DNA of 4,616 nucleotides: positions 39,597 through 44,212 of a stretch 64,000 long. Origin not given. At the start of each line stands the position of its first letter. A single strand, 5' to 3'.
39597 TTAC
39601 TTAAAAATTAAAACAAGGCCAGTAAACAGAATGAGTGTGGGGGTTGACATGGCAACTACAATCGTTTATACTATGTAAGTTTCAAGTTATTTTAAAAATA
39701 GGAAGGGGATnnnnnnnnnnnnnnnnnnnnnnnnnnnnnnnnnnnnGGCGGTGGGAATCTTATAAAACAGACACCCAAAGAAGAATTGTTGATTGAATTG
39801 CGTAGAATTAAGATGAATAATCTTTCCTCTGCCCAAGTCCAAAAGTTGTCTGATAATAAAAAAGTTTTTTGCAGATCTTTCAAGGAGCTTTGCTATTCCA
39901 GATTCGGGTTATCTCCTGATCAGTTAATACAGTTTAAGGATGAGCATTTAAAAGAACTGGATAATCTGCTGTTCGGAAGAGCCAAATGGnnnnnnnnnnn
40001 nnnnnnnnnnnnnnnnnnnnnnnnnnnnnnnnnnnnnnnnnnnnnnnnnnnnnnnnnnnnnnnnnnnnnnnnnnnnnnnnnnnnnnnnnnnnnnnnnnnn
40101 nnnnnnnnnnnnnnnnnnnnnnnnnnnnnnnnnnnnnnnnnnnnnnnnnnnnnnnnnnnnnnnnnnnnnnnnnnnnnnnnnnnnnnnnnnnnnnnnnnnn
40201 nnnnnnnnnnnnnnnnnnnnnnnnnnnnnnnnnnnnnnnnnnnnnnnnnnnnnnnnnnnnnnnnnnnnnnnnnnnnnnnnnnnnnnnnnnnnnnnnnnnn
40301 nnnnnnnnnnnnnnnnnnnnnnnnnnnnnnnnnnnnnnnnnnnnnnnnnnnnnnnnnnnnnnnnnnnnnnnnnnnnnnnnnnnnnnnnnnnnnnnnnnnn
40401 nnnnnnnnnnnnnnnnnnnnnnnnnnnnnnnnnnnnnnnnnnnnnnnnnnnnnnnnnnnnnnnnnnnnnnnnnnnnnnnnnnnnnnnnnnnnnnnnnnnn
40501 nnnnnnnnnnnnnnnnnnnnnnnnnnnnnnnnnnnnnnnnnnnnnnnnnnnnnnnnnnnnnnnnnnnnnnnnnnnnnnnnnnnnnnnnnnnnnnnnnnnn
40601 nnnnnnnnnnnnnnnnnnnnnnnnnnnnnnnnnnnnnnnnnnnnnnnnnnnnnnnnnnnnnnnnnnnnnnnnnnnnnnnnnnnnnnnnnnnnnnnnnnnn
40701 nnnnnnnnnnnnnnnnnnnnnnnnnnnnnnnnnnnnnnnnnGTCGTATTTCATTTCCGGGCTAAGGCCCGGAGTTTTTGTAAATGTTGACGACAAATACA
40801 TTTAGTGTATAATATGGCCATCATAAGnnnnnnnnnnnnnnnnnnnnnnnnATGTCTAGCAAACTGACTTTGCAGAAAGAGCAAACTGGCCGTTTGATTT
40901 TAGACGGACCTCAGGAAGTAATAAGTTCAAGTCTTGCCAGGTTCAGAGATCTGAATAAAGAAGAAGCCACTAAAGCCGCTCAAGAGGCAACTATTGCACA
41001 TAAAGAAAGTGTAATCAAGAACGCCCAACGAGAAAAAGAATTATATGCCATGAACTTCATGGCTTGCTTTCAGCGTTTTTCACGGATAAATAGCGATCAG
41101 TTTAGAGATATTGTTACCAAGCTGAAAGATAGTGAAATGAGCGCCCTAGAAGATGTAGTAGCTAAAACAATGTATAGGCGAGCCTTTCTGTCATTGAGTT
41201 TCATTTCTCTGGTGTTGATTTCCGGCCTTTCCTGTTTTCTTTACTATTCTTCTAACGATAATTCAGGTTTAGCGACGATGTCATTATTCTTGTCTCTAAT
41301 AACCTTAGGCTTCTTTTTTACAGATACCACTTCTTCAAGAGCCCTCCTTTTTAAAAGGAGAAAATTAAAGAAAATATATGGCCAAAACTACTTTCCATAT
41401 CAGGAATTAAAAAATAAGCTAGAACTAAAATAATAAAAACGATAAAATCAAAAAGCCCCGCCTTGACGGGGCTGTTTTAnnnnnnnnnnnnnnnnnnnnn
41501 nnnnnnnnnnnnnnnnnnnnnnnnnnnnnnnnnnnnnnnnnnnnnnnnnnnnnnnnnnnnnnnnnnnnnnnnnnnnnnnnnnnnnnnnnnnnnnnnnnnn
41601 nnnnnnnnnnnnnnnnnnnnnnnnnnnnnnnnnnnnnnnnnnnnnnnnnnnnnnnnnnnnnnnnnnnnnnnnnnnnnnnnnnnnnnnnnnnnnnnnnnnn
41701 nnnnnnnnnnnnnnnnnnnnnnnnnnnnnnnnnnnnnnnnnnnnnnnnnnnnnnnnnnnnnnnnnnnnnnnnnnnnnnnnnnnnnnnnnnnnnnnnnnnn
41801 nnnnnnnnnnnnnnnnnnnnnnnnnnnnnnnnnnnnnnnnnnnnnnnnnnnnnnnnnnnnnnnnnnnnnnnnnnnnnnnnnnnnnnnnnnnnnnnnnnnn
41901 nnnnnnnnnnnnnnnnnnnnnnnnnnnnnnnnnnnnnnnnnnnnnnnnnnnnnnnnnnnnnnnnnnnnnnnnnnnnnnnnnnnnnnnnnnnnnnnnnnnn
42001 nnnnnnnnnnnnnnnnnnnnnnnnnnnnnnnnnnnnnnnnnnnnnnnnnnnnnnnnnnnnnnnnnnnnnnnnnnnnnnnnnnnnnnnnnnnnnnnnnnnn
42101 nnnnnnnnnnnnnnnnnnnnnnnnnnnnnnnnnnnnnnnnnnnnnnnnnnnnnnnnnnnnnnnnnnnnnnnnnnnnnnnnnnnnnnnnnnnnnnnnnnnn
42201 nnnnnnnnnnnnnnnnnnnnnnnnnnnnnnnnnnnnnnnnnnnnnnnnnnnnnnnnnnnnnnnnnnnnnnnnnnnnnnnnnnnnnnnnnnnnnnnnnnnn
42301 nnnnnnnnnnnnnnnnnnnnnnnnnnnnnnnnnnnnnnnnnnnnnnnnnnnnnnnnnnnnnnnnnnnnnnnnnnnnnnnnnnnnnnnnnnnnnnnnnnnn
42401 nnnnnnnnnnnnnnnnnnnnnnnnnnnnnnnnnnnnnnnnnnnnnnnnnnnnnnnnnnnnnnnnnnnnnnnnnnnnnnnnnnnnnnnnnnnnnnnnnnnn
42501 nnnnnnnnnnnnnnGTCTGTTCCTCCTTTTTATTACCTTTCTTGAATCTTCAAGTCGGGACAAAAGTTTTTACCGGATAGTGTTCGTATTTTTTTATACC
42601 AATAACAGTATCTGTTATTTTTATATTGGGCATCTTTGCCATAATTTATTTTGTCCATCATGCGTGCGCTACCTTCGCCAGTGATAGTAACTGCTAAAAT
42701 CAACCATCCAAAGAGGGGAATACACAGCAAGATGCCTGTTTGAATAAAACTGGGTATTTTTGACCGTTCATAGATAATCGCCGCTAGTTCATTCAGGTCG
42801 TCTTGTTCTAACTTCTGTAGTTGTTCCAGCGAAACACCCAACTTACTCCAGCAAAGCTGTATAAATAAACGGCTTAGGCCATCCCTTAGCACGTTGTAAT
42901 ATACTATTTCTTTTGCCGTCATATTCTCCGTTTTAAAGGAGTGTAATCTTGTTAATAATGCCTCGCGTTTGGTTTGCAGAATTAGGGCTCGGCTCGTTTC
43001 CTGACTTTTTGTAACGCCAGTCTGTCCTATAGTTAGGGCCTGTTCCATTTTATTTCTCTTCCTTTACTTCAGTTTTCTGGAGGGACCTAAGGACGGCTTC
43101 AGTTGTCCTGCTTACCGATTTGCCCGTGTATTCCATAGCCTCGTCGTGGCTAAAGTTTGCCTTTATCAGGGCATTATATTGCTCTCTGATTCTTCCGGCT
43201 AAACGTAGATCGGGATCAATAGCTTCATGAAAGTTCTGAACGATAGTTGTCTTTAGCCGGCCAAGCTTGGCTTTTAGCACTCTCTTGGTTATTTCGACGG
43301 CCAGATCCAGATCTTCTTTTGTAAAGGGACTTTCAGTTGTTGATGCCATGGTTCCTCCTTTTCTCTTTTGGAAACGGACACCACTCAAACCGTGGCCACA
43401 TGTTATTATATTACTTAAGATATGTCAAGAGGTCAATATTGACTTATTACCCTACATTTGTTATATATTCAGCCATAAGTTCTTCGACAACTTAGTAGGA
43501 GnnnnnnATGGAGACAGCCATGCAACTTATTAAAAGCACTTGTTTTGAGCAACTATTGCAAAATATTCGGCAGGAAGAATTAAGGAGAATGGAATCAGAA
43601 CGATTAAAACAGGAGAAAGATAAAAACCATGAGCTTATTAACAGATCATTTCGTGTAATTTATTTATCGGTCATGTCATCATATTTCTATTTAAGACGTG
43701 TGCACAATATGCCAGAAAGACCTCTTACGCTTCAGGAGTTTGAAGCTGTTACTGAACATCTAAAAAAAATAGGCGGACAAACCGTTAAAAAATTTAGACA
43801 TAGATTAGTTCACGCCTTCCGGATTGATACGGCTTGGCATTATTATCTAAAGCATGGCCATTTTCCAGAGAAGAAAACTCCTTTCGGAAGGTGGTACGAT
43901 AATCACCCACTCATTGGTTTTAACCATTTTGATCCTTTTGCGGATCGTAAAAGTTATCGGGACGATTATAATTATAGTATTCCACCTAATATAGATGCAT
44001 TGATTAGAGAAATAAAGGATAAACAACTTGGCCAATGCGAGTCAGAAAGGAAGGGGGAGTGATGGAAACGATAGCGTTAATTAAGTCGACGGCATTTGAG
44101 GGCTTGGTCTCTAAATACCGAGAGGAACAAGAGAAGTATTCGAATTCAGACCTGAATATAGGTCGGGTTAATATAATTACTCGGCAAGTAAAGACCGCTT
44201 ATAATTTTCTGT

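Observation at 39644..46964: Island of paralogous small proteins sharing an N-terminal MET..LIK[SQ]T motif, translationally coupled to a rhomboid protease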

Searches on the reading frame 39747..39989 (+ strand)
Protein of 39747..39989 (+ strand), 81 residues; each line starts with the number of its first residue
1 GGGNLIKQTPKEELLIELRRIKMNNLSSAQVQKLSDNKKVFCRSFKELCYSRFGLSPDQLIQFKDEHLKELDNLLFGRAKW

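Call 77: search_protein_families(library=pfam, max_evalue=10, proteins=[window:39747-39989:+])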
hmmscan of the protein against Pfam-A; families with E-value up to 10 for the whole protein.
seq(81 aa): 2 families
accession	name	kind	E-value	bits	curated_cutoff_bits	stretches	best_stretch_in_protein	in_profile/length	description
PF25802.1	WWC1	-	0.07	13.5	27.8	1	11-39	52-80/135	WWC1-like, helical hairpin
PF05121.17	GvpK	-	0.097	13.2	25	1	18-61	33-75/85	Gas vesicle protein K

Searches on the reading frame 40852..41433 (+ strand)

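Call 6: search_protein_families(library=pfam, max_evalue=0.1, proteins=[window:40852-41433:+])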
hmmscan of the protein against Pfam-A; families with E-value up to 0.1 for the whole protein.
window:40852-41433:+ (193 aa): 2 families
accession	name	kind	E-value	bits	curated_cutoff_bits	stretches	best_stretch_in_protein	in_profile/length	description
PF07895.16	DUF1673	-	0.097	13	30.4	0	96-176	109-189/204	Protein of unknown function (DUF1673)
PF13903.11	Claudin_2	-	0.097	12.9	29.1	0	69-155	40-135/192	PMP-22/EMP/MP20/Claudin tight junction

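Call 21: search_protein_families(library=ncbifam, max_evalue=0.1, proteins=[window:40852-41433:+])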
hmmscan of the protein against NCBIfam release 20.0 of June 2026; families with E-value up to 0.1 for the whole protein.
window:40852-41433:+ (193 aa): 0 families

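Call 22: search_protein_families(library=phrogs, max_evalue=0.1, proteins=[window:40852-41433:+])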
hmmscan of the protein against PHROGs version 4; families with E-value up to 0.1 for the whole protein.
window:40852-41433:+ (193 aa): 0 families

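Call 44: search_protein_families(library=padloc, max_evalue=0.1, proteins=[window:40852-41433:+])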
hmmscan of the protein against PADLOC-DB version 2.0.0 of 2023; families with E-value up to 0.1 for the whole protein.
window:40852-41433:+ (193 aa): 0 families

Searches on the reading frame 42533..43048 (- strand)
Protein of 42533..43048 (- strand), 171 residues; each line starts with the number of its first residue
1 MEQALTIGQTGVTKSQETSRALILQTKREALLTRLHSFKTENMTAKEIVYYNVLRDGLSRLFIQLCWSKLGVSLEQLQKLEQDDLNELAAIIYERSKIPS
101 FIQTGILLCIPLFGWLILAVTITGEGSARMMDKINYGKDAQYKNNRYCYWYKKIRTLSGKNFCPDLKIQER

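Call 6: search_protein_families(library=pfam, max_evalue=0.1, proteins=[window:42533-43048:-])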
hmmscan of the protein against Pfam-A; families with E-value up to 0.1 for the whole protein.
window:42533-43048:- (171 aa): 1 family
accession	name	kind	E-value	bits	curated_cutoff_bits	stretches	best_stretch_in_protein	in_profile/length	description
PF13413.12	HTH_25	-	0.021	15.1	24.6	1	64-95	14-45/62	Helix-turn-helix domain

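Call 21: search_protein_families(library=ncbifam, max_evalue=0.1, proteins=[window:42533-43048:-])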
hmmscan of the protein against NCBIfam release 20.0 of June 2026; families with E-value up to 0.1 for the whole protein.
window:42533-43048:- (171 aa): 1 family
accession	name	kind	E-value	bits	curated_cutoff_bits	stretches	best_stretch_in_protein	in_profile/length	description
TIGR00597.1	rad10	subfamily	0.037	13.9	72.9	1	35-110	15-92/112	nucleotide excision repair endonuclease ERCC1/Rad10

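Call 22: search_protein_families(library=phrogs, max_evalue=0.1, proteins=[window:42533-43048:-])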
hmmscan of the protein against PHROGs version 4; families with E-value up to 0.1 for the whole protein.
window:42533-43048:- (171 aa): 0 families

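Call 30: find_related_loci(query=A4, collection=genome_contigs, flank=10000)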
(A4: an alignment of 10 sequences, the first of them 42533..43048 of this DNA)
Query A4 (171 aa) in genome_contigs; peptide patterns used: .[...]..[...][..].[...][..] (x = any residue, [..] = any of these).
52 stretches matched a pattern; 4 encode a relative of the query (tblastn E <= 1e-3); 4 distinct loci.
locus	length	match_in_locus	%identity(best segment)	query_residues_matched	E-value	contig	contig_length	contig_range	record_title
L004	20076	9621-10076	44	13-171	4e-41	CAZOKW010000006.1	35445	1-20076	MAG TPA_asm: uncultured Candidatus Saccharibacteria bacterium isolate SRP178908_co1_360 genome assembly, contig: NODE_66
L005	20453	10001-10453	42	12-165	2e-40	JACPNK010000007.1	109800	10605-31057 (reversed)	MAG: Candidatus Yanofskybacteria bacterium isolate NC_groundwater_573_Ag_S-0.1um_42_50 S35_SO-1_scaffold_10278, whole ge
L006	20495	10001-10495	40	2-169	9e-38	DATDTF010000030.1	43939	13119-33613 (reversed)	MAG TPA_asm: Candidatus Paceibacterota bacterium isolate SMAG_U8024 k141_2108445, whole genome shotgun sequence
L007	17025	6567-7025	42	12-164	4e-37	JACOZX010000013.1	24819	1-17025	MAG: Candidatus Yanofskybacteria bacterium isolate NC_groundwater_216_Ag_S-0.1um_42_16 S4_GD2017_2_S1_scaffold_6112, who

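Call 37: find_related_loci(query=A4, collection=viral_contigs, flank=10000)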
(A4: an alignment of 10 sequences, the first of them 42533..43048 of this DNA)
Query A4 (171 aa) in viral_contigs; peptide patterns used: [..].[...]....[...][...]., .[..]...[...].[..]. (x = any residue, [..] = any of these).
36 stretches matched a pattern, but none encodes a relative of the query by tblastn (E <= 1e-3).

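Call 44: search_protein_families(library=padloc, max_evalue=0.1, proteins=[window:42533-43048:-])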
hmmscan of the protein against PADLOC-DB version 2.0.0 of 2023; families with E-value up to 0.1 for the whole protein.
window:42533-43048:- (171 aa): 0 families

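Call 50: find_related_loci(query=A4, collection=metagenome_contigs, flank=10000)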
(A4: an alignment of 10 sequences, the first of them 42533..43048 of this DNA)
Query A4 (171 aa) in metagenome_contigs; peptide patterns used: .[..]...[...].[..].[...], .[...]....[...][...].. (x = any residue, [..] = any of these).
219 stretches matched a pattern; 2 encode a relative of the query (tblastn E <= 1e-3); 2 distinct loci.
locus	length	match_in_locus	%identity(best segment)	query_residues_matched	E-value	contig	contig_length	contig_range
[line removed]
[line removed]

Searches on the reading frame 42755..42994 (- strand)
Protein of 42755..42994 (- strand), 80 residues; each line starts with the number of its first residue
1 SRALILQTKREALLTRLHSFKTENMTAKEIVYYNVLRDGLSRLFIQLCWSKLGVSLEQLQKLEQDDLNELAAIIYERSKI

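Call 77: search_protein_families(library=pfam, max_evalue=10, proteins=[window:42755-42994:-])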
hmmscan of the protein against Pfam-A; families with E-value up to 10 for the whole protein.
seq(80 aa): 1 family
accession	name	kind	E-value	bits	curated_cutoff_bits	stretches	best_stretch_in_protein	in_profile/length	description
PF13413.12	HTH_25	-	0.0082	16.4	24.6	1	45-77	13-45/62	Helix-turn-helix domain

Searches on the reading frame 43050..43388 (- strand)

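Call 6: search_protein_families(library=pfam, max_evalue=0.1, proteins=[window:43050-43388:-])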
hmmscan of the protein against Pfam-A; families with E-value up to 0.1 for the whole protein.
window:43050-43388:- (112 aa): 0 families

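Call 21: search_protein_families(library=ncbifam, max_evalue=0.1, proteins=[window:43050-43349:-])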
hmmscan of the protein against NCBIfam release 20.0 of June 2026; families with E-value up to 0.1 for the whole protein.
window:43050-43349:- (99 aa): 0 families

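Call 22: search_protein_families(library=phrogs, max_evalue=0.1, proteins=[window:43050-43349:-])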
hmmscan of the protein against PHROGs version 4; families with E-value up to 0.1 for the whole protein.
window:43050-43349:- (99 aa): 1 family
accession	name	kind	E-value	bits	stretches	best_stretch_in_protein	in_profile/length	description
phrog_11972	-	unknown function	0.012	16.9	1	23-96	93-167/168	-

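Call 44: search_protein_families(library=padloc, max_evalue=0.1, proteins=[window:43050-43349:-])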
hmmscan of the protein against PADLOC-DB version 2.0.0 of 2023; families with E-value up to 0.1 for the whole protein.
window:43050-43349:- (99 aa): 0 families

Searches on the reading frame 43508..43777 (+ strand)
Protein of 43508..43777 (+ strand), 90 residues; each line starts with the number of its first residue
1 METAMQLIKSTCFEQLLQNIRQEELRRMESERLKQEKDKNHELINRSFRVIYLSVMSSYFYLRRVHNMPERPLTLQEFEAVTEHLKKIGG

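Call 77: search_protein_families(library=pfam, max_evalue=10, proteins=[window:43508-43777:+])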
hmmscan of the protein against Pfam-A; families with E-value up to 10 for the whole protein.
seq(90 aa): 1 family
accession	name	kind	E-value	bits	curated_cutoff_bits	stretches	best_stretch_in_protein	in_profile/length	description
PF12994.12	DUF3878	-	0.12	12.1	27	1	2-64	179-239/300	Domain of unknown function, E. rectale Gene description (DUF3878)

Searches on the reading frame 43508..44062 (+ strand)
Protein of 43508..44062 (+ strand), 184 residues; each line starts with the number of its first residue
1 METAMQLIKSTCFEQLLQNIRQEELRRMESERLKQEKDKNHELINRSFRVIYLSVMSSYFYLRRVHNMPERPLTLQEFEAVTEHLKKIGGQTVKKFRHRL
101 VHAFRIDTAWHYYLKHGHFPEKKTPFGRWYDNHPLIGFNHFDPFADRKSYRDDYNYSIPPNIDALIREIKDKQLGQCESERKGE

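Call 6: search_protein_families(library=pfam, max_evalue=0.1, proteins=[window:43508-44062:+])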
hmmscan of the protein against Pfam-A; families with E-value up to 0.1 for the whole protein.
window:43508-44062:+ (184 aa): 0 families

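Call 21: search_protein_families(library=ncbifam, max_evalue=0.1, proteins=[window:43508-44062:+])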
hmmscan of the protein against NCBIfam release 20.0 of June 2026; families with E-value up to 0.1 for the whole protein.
window:43508-44062:+ (184 aa): 2 families
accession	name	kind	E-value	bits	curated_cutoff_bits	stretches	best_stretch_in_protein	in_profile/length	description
NF038305.1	HpsJ_fam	subfamily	0.017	15.1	60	1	13-62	177-226/234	HpsJ family protein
NF011157.0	PRK14562.1-2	equivalog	0.037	13.8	238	1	31-122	10-101/191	haloacid dehalogenase superfamily protein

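Call 22: search_protein_families(library=phrogs, max_evalue=0.1, proteins=[window:43508-44062:+])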
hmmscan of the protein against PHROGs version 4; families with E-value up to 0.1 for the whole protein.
window:43508-44062:+ (184 aa): 0 families

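Call 44: search_protein_families(library=padloc, max_evalue=0.1, proteins=[window:43508-44062:+])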
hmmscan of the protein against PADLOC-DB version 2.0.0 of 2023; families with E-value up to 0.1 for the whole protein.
window:43508-44062:+ (184 aa): 1 family
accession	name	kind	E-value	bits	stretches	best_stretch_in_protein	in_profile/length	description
PDLC00278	PtuA1|PtuA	-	0.012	12.9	1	4-102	318-409/436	AAA ATPase domain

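Call 91: search_solved_structures(query=A2, max_evalue=10)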
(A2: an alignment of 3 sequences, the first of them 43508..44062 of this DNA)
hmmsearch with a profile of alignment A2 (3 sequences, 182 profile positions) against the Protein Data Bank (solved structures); distinct sequences matched with E-value up to 10: 3.
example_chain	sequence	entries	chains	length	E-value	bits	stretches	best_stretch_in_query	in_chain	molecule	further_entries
4afl_A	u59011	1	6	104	0.057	16.8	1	21-90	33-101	INHIBITOR OF GROWTH PROTEIN 4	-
4v4n_BH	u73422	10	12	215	0.44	13.9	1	32-95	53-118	30S ribosomal protein S7P | 30S ribosomal protein S7 | 30S ribosomal protein uS7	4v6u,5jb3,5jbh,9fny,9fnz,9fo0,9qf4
6sw9_H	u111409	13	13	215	0.91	12.9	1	32-95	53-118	30S ribosomal protein S7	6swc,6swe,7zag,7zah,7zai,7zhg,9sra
